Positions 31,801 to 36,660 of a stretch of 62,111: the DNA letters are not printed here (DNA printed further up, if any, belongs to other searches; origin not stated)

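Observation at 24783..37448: MarR-headed same-strand cluster of nitrogen/amide-handling enzymes with no pathway I can assign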

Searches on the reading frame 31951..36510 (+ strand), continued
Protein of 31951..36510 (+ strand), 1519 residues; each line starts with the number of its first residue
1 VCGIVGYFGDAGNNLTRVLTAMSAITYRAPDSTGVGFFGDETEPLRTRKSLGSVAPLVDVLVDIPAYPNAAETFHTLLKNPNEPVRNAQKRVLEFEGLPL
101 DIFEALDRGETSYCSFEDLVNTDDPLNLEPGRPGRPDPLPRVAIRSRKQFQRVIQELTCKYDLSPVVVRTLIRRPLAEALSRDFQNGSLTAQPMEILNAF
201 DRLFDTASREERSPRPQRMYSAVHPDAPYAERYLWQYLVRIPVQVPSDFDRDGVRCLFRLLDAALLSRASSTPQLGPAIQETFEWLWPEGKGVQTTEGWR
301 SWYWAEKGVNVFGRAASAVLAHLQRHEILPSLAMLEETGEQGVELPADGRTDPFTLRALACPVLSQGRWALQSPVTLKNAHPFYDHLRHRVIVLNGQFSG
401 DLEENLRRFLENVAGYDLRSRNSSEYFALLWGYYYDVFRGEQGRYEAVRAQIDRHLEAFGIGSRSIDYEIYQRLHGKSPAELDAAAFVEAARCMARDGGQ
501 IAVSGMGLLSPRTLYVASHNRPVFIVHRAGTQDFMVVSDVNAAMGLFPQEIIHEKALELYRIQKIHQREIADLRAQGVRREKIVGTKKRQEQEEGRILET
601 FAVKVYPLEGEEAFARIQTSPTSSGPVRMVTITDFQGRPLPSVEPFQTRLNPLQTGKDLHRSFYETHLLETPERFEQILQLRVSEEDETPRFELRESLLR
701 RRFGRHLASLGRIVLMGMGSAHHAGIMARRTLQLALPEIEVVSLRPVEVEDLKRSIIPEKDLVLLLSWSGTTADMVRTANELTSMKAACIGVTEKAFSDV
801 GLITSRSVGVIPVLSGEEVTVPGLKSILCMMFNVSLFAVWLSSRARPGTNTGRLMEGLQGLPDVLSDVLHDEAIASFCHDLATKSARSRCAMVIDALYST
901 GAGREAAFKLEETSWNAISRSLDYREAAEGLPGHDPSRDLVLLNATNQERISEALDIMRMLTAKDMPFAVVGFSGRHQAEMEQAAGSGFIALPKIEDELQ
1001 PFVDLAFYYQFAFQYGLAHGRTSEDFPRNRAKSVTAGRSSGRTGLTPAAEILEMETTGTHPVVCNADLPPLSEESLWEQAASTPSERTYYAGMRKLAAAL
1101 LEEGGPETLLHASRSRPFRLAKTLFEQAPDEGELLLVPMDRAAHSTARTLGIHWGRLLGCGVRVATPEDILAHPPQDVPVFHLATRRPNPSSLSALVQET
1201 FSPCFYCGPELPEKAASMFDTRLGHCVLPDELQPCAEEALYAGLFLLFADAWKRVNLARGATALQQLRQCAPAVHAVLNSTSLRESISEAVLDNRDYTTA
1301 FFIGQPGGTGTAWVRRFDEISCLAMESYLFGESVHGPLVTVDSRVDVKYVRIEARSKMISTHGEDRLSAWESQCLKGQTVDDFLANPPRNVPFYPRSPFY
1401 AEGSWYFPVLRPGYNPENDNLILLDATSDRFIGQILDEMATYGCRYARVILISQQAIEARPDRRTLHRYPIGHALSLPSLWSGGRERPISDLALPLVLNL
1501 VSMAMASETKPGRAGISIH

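Call 29: search_solved_structures(query=window:31951-36510:+, max_evalue=0.01, show_alignments=2)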
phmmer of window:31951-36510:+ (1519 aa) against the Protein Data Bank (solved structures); distinct sequences matched with E-value up to 0.01: 17.
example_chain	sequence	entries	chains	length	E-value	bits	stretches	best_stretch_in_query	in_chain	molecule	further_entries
6zmk_A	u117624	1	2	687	4.2e-18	67.4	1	641-1036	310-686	Glutamine--fructose-6-phosphate aminotransferase [isomerizing] 1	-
6zmj_A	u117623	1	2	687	6.2e-18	66.9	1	641-1036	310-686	Glutamine--fructose-6-phosphate aminotransferase [isomerizing] 1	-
6r4e_A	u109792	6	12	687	7.3e-18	66.6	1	641-1036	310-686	Glutamine--fructose-6-phosphate aminotransferase [isomerizing] 1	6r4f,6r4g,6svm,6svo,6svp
6r4h_A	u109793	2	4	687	8e-18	66.5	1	641-1036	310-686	Glutamine--fructose-6-phosphate aminotransferase [isomerizing] 1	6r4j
7ndl_A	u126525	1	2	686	9.5e-18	66.2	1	641-1036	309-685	Isoform 2 of Glutamine-fructose-6-phosphate aminotransferase [isomerizing] 1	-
6r4i_A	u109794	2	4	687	1e-17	66.2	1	641-1036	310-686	Glutamine--fructose-6-phosphate aminotransferase [isomerizing] 1 | Glutamine--fructose-6-phosphate-aminotransferase [isomerizing] 1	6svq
2zj3_A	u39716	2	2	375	1e-12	49.6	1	660-1036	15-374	Glucosamine--fructose-6-phosphate aminotransferase [isomerizing] 1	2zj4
2v4m_A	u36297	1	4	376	1e-12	49.6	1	660-1036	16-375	GLUCOSAMINE--FRUCTOSE-6-PHOSPHATE AMINOTRANSFERASE [ISOMERIZING] 1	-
2poc_A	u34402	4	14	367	4e-11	44.3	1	710-1036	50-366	isomerase domain of glutamine-fructose-6-phosphate transaminase (isomerizing)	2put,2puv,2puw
4amv_A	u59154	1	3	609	3e-05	24.8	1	647-1036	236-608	GLUCOSAMINE--FRUCTOSE-6-PHOSPHATE AMINOTRANSFERASE [ISOMER IZING]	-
2j6h_A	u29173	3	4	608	6.9e-05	23.6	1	647-1036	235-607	GLUCOSAMINE-FRUCTOSE-6-PHOSPHATE AMINOTRANSFERASE | GLUCOSAMINE--FRUCTOSE-6-PHOSPHATE AMINOTRANSFERASE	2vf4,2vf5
1jxa_A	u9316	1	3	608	8.2e-05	23.4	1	647-1036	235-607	glucosamine 6-phosphate synthase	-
3ooj_A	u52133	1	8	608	9.8e-05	23.1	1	647-1036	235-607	Glucosamine/fructose-6-phosphate aminotransferase, isomerizing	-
8eol_A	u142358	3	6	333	0.0002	22.1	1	713-865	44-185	GLUCOSAMINE-6-PHOSPHATE DEAMINASE | Glutamine-fructose-6-phosphate transaminase (Isomerizing)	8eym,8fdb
3hba_A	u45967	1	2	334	0.00021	22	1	713-865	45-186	Putative phosphosugar isomerase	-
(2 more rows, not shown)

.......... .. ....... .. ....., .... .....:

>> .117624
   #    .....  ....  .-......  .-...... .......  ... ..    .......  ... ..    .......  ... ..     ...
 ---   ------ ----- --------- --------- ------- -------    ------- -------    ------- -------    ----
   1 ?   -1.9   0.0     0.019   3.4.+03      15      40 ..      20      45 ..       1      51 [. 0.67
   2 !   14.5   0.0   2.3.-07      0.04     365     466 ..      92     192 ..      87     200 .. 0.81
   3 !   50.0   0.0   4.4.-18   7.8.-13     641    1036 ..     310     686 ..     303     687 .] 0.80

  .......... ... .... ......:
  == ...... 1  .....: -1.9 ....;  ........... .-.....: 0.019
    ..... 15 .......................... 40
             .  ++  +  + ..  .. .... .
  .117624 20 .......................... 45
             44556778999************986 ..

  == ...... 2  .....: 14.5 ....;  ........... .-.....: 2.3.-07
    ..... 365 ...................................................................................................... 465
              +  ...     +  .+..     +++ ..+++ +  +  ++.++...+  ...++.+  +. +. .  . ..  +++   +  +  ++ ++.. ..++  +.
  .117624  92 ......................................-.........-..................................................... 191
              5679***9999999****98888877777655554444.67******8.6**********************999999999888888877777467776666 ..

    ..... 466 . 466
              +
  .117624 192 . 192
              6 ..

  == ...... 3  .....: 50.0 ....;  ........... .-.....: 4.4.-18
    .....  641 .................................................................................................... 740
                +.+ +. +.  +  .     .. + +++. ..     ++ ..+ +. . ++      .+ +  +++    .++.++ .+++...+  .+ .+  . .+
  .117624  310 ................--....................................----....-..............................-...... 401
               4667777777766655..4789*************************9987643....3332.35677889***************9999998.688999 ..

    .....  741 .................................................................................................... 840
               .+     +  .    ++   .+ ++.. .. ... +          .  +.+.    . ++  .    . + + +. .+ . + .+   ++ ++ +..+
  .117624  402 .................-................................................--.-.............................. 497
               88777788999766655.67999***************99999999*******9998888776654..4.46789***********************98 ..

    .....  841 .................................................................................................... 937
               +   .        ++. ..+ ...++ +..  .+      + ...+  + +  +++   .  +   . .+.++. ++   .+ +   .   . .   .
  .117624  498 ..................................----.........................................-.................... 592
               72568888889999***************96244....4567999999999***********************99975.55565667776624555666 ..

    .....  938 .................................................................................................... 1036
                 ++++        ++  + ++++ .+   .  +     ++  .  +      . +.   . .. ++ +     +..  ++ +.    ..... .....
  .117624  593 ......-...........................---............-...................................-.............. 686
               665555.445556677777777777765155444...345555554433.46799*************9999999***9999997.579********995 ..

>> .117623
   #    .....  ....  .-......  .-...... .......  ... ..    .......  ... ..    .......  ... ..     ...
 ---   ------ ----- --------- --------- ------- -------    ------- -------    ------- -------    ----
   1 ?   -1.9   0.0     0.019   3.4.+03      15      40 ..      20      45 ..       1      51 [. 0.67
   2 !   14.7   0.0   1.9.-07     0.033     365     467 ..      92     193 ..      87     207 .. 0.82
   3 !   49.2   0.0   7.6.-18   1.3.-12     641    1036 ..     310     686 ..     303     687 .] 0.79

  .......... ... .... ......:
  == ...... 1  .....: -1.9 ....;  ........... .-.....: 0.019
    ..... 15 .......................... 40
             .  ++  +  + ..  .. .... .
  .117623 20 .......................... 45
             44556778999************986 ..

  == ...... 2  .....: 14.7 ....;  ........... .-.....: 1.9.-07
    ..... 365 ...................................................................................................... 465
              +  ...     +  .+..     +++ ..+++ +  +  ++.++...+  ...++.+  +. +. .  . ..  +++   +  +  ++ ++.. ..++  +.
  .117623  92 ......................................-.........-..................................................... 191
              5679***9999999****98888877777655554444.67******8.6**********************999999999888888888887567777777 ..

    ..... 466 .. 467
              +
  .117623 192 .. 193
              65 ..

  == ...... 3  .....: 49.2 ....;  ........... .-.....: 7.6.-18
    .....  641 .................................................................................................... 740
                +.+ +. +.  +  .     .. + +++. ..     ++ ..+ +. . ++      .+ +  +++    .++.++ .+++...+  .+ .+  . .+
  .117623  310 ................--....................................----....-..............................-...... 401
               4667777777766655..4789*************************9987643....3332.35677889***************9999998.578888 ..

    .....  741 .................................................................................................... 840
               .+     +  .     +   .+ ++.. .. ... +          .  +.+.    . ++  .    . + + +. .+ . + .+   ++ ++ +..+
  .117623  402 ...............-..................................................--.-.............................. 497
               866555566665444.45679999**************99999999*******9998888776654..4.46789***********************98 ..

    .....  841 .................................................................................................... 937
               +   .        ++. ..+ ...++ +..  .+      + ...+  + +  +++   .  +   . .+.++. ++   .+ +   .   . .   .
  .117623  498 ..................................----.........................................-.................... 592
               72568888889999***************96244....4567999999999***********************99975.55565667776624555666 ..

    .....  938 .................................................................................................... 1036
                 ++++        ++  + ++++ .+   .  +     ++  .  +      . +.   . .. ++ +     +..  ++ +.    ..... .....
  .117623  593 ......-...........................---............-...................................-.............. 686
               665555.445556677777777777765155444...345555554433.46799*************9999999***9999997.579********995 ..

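Call 50: find_encoding_contigs(protein=P0029, flank=8000, max_places=1)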
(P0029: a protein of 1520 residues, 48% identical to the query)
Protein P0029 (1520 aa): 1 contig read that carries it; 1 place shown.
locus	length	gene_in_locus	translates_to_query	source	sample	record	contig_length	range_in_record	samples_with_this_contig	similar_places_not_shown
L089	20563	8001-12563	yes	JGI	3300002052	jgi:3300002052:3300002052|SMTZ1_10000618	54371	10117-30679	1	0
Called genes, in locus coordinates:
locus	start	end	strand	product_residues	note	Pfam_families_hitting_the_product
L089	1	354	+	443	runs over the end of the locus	PF01266:DAO, PF07992:Pyr_redox_2 (faint)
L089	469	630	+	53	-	-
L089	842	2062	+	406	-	PF06253:MTTB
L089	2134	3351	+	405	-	PF01946:Thi4 (faint), PF00890:FAD_binding_2 (faint), PF01266:DAO, PF01494:FAD_binding_3 (faint), PF04820:Trp_halogenase (faint), PF07992:Pyr_redox_2 (faint), PF13450:NAD_binding_8 (faint), PF13738:Pyr_redox_3 (faint)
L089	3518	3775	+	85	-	PF04267:SoxD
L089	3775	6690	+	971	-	PF13510:Fer2_4, PF00890:FAD_binding_2 (weak), PF01266:DAO (weak), PF07992:Pyr_redox_2, PF12831:FAD_oxidored, PF17806:SO_alpha_A3, PF01571:GCV_T, PF08669:GCV_T_C, +5 more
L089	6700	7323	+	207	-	-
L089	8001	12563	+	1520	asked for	PF01380:SIS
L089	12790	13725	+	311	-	PF00795:CN_hydrolase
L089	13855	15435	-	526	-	PF13522:GATase_6, PF13537:GATase_7, PF12481:DUF3700 (weak), PF00733:Asn_synthase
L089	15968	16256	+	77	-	-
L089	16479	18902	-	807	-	PF00521:DNA_topoisoIV, PF03989:DNA_gyraseA_C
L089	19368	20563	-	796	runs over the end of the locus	PF02518:HATPase_c, PF00204:DNA_gyraseB, PF01751:Toprim, PF00986:DNA_gyraseB_C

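Call 51: find_encoding_contigs(protein=P0070, flank=8000, max_places=1)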
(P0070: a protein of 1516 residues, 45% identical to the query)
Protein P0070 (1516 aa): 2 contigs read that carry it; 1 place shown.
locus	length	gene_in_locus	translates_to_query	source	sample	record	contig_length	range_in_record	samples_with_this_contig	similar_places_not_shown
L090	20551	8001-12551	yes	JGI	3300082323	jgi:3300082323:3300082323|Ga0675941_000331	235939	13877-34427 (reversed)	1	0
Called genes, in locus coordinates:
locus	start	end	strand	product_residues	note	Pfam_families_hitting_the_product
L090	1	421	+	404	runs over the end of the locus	PF06253:MTTB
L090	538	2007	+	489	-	PF00528:BPD_transp_1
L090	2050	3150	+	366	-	PF00005:ABC_tran, PF00571:CBS (faint)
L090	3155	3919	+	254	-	PF00528:BPD_transp_1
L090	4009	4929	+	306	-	PF04069:OpuAC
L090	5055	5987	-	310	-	-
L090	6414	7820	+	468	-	PF03972:MmgE_PrpD_N, PF19305:MmgE_PrpD_C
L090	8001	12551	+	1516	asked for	-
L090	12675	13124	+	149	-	PF04828:GFA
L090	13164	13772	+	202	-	PF12654:DUF3786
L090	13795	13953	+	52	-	-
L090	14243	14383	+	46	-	-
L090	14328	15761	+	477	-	PF00989:PAS, PF08448:PAS_4, PF13188:PAS_8 (weak), PF13426:PAS_9, PF00158:Sigma54_activat, PF14532:Sigma54_activ_2, PF25601:AAA_lid_14, PF02954:HTH_8, +1 more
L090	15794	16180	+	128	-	PF02579:Nitro_FeMo-Co (weak)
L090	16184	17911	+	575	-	PF02743:dCache_1, PF00512:HisKA, PF02518:HATPase_c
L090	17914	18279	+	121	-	PF00072:Response_reg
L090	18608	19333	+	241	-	-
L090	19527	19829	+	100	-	-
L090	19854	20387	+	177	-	PF00072:Response_reg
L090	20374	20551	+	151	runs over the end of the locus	PF00072:Response_reg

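Call 52: find_encoding_contigs(protein=P0105, flank=8000, max_places=1)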
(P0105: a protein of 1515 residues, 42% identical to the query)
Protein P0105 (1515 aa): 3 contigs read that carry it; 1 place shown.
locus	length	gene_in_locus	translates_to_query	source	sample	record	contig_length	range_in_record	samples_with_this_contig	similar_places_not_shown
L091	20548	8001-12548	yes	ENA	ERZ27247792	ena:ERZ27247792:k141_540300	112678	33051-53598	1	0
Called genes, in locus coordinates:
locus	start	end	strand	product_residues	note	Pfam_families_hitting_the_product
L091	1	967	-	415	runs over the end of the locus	PF01053:Cys_Met_Meta_PP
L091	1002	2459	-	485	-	PF06253:MTTB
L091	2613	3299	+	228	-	PF00392:GntR, PF07729:FCD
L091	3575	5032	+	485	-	PF06253:MTTB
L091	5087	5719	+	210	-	PF02607:B12-binding_2, PF02310:B12-binding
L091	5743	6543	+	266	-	PF00809:Pterin_bind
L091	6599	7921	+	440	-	PF03972:MmgE_PrpD_N, PF19305:MmgE_PrpD_C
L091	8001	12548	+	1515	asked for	PF01380:SIS (faint)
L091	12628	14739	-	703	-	PF00005:ABC_tran, PF00006:ATP-synt_ab (faint), PF00485:PRK (faint), PF02463:SMC_N (weak), PF08352:oligo_HPY, PF00005:ABC_tran, PF02463:SMC_N (weak), PF08352:oligo_HPY, +7 more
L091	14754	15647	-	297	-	PF12911:OppC_N (weak), PF00528:BPD_transp_1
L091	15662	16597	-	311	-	PF19300:BPD_transp_1_N (faint), PF00528:BPD_transp_1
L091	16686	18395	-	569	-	PF00496:SBP_bac_5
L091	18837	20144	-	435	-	PF00890:FAD_binding_2 (faint), PF01266:DAO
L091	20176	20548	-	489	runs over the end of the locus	PF06253:MTTB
